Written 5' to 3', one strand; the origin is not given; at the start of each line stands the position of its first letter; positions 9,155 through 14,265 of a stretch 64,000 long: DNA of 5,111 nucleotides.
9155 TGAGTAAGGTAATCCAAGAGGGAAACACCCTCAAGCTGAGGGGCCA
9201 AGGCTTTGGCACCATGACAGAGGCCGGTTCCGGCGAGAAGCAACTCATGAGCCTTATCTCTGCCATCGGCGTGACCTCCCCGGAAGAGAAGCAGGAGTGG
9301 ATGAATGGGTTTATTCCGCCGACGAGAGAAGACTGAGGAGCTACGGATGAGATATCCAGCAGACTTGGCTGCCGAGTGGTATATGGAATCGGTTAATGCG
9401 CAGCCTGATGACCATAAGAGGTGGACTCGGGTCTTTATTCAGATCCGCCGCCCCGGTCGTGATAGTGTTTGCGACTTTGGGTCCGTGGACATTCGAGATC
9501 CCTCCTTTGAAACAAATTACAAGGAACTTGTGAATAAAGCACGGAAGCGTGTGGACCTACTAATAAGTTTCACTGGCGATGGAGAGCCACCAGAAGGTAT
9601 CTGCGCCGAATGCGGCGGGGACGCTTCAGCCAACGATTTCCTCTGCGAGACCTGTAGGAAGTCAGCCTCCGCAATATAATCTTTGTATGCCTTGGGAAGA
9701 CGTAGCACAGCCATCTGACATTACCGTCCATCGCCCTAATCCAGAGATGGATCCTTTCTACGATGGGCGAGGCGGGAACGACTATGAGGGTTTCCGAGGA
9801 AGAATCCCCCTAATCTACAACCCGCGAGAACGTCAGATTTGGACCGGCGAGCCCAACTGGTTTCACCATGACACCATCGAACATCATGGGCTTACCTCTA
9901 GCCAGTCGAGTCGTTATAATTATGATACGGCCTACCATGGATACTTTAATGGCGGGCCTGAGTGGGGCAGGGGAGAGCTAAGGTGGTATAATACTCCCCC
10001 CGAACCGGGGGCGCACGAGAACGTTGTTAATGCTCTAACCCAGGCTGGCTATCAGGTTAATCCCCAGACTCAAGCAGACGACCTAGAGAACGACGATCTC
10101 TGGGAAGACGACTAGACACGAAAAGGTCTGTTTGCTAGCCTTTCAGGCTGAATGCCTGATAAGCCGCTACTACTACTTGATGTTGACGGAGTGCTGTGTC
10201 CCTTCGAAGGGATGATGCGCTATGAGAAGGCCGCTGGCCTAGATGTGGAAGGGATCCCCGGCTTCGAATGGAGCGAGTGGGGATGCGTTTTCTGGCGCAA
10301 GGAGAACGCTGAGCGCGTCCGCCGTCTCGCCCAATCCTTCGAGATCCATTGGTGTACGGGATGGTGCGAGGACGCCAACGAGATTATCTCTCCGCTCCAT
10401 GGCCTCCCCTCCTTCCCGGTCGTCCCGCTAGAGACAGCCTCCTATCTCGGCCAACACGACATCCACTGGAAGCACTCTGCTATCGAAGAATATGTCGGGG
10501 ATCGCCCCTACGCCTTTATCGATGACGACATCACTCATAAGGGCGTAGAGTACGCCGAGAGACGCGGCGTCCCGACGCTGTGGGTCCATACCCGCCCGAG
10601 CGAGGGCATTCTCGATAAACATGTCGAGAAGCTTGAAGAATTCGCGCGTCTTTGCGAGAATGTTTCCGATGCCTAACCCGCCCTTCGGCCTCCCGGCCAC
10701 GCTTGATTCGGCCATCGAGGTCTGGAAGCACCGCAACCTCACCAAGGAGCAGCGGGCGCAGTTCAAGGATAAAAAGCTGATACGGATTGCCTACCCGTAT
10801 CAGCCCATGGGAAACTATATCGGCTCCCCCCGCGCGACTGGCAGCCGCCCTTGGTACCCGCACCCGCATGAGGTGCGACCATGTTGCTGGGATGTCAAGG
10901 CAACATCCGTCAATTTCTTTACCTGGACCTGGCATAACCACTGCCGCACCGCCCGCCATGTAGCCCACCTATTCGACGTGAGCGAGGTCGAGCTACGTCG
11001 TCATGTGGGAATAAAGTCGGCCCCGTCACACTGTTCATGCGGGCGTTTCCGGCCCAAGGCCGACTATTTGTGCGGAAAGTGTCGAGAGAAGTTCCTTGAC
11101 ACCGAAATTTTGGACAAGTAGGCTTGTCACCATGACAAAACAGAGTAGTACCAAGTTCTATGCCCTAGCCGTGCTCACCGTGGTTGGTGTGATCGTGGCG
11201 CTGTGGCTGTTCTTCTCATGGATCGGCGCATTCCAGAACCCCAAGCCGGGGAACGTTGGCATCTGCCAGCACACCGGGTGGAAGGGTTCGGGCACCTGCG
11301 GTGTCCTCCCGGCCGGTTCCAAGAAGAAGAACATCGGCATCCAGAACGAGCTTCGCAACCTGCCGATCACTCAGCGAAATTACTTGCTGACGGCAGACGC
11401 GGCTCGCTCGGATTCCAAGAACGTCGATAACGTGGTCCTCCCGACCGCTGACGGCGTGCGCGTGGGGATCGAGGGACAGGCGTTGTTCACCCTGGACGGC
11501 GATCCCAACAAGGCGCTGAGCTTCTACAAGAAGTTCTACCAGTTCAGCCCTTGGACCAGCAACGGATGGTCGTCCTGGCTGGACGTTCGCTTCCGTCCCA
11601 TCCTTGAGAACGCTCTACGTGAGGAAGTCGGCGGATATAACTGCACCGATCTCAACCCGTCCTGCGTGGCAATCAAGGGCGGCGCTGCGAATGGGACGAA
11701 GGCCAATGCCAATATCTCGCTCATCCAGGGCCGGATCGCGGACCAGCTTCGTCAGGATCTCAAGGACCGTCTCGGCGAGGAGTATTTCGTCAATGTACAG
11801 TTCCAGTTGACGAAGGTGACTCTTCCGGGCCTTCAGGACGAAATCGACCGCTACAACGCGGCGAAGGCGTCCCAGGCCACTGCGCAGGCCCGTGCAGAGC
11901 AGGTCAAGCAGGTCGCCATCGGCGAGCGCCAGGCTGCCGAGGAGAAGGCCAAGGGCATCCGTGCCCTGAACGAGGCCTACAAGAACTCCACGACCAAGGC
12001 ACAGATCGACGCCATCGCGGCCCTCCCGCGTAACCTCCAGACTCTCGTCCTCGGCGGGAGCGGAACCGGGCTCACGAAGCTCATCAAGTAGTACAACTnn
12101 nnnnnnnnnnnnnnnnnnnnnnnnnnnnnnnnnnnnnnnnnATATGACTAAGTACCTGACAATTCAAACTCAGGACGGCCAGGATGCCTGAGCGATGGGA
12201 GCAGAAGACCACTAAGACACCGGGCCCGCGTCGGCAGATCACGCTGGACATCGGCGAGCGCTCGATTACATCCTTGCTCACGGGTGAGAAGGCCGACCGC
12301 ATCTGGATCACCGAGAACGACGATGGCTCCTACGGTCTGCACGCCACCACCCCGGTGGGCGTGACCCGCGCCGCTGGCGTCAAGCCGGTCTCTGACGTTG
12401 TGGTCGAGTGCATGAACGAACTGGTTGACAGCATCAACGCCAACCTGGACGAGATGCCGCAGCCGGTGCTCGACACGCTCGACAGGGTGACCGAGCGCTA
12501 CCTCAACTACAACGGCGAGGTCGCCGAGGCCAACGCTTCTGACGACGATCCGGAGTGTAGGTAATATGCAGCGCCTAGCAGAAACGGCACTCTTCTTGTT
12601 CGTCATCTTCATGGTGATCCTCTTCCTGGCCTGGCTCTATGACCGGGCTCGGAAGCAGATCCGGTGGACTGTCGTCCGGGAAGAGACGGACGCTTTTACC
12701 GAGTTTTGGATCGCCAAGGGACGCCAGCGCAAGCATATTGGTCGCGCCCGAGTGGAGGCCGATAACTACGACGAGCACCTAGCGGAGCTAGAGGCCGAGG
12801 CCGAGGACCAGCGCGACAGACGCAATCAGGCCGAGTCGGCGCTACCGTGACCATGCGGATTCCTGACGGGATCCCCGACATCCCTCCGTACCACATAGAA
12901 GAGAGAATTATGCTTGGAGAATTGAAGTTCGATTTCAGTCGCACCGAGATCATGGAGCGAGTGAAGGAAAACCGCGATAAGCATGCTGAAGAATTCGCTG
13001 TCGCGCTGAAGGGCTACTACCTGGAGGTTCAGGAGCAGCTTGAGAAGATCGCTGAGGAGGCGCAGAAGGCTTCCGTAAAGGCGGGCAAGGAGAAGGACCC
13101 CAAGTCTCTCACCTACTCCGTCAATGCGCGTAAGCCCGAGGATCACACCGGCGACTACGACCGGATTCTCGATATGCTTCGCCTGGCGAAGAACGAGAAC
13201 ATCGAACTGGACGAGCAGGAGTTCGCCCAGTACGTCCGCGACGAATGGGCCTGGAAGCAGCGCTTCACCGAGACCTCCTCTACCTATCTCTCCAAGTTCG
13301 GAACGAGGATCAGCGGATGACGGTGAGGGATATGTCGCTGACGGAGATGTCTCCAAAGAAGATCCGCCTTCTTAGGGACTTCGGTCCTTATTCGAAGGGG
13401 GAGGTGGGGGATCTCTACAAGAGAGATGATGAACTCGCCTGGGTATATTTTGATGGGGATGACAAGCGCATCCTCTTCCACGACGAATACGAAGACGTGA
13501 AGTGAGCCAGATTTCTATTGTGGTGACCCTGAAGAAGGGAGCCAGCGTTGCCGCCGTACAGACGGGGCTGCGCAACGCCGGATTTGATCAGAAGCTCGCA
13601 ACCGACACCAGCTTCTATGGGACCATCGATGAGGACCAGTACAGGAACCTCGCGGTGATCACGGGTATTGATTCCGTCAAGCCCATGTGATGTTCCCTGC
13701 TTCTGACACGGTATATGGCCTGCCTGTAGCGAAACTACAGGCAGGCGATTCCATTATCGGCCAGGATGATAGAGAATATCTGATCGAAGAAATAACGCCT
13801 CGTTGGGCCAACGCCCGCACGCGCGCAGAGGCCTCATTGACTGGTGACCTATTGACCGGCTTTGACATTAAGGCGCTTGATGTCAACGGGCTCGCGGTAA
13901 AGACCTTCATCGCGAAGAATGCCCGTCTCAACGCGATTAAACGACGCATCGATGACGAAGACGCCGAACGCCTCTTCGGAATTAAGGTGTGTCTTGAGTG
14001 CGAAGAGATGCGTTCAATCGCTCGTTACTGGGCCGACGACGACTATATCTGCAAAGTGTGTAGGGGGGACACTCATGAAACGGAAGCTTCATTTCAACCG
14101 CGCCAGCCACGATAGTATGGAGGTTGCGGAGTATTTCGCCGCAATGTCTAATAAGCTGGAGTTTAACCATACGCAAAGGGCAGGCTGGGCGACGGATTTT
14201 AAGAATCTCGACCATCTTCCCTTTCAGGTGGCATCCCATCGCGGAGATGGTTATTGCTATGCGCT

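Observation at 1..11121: Expanded family of at least 22 tiny zinc-ribbon proteins with an invariant '...C-x2-C-x9-20-(D/N)(Y/F)(L/I/M)C-x2-C-R' signature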

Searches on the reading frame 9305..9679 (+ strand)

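Call 9: search_protein_families(library=pfam, max_evalue=1, proteins=[window:9305-9679:+])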
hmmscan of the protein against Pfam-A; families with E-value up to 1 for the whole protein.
window:9305-9679:+ (124 aa): 2 families
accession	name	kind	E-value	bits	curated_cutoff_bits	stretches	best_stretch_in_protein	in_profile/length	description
PF02875.26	Mur_ligase_C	-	0.027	15.8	28.4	1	28-106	16-93/127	Mur ligase, glutamate ligase domain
PF18912.6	DZR_2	-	0.061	13.6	27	1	96-121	8-31/56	Double zinc ribbon domain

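Call 11: search_protein_families(library=phrogs, max_evalue=0.01, proteins=[window:9305-9679:+])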
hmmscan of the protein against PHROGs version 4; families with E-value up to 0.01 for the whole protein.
window:9305-9679:+ (124 aa): 0 families

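Call 72: search_protein_families(library=ncbifam, max_evalue=0.01, proteins=[window:9305-9679:+])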
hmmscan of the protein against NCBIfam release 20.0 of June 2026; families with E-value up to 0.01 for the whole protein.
window:9305-9679:+ (124 aa): 0 families

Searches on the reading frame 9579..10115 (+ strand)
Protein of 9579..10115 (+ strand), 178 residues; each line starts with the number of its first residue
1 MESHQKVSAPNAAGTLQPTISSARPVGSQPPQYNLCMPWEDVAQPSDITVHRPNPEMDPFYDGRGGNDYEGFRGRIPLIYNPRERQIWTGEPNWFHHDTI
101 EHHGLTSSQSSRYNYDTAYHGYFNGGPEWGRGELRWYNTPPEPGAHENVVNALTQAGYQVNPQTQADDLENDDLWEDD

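Call 73: search_protein_families(library=pfam, max_evalue=0.001, proteins=[window:9579-10115:+])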
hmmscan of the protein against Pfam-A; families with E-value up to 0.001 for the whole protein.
window:9579-10115:+ (178 aa): 0 families

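Call 74: search_protein_families(library=phrogs, max_evalue=0.001, proteins=[window:9579-10115:+])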
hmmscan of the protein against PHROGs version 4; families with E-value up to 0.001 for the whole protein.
window:9579-10115:+ (178 aa): 0 families

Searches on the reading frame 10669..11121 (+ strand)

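Call 9: search_protein_families(library=pfam, max_evalue=1, proteins=[window:10669-11121:+])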
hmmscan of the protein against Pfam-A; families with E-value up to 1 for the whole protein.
window:10669-11121:+ (150 aa): 1 family
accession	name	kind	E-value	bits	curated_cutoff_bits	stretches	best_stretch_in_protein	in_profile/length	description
PF22635.1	I-TevI_ZnF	-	0.28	11.6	27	1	121-140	2-21/31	Intron-associated endonuclease 1 zinc finger domain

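Call 11: search_protein_families(library=phrogs, max_evalue=0.01, proteins=[window:10669-11121:+])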
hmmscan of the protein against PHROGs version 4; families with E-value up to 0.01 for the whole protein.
window:10669-11121:+ (150 aa): 0 families

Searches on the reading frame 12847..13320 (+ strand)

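Call 73: search_protein_families(library=pfam, max_evalue=0.001, proteins=[window:12847-13320:+])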
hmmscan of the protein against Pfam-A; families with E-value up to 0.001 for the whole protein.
window:12847-13320:+ (157 aa): 0 families

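Call 74: search_protein_families(library=phrogs, max_evalue=0.001, proteins=[window:12847-13320:+])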
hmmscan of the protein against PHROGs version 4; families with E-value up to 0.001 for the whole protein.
window:12847-13320:+ (157 aa): 1 family
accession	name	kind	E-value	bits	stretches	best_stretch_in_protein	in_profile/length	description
phrog_34511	-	unknown function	1.1e-18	68.9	1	31-153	12-124/126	-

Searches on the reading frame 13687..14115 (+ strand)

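Call 9: search_protein_families(library=pfam, max_evalue=1, proteins=[window:13687-14115:+])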
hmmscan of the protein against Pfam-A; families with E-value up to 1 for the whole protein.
window:13687-14115:+ (142 aa): 1 family
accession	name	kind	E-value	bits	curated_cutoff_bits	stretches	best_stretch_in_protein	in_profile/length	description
PF24458.1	DUF7573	-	1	9.8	30.2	0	101-126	13-37/39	Domain of unknown function (DUF7573)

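Call 11: search_protein_families(library=phrogs, max_evalue=0.01, proteins=[window:13687-14115:+])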
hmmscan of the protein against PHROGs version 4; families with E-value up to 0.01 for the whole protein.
window:13687-14115:+ (142 aa): 0 families

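Call 72: search_protein_families(library=ncbifam, max_evalue=0.01, proteins=[window:13687-14115:+])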
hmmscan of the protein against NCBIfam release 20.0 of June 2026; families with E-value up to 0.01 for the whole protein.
window:13687-14115:+ (142 aa): 0 families
